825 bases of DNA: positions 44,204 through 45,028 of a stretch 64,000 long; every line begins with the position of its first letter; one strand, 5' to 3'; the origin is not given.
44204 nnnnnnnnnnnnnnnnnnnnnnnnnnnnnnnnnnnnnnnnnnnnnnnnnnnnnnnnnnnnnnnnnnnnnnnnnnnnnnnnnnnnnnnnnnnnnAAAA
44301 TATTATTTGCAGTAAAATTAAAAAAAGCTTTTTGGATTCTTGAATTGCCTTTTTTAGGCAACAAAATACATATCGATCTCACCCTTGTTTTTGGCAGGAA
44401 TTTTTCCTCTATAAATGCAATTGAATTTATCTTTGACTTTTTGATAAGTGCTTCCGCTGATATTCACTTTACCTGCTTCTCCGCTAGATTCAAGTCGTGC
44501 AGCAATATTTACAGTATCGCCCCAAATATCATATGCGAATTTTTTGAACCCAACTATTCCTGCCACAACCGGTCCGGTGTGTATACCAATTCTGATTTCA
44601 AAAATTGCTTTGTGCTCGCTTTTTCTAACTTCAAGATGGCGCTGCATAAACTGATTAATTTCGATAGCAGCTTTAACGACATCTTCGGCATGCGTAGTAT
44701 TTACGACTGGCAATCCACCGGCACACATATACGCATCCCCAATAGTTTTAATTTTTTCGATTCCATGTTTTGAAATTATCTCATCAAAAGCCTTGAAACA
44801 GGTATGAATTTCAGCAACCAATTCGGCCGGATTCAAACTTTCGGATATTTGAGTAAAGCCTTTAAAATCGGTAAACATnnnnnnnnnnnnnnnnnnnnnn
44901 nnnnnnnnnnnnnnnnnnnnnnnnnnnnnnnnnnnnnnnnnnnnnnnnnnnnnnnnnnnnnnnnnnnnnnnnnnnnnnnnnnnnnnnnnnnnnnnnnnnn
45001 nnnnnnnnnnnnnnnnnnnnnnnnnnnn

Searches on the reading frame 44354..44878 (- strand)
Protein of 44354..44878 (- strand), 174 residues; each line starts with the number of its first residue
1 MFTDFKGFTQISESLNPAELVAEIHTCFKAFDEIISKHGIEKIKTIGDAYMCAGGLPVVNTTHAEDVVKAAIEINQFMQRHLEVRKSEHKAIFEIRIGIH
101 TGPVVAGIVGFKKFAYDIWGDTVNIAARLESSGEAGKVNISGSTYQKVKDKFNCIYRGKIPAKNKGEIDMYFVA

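Call 88: search_protein_families(library=pfam, proteins=[window:44354-44878:-], max_evalue=0.0001)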
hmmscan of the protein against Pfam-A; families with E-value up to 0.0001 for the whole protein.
window:44354-44878:- (174 aa): 1 family
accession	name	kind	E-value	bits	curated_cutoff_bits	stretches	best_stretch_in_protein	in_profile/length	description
PF00211.25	Guanylate_cyc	-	7.3e-52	176.1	21.9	1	1-173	12-181/183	Adenylate and Guanylate cyclase catalytic domain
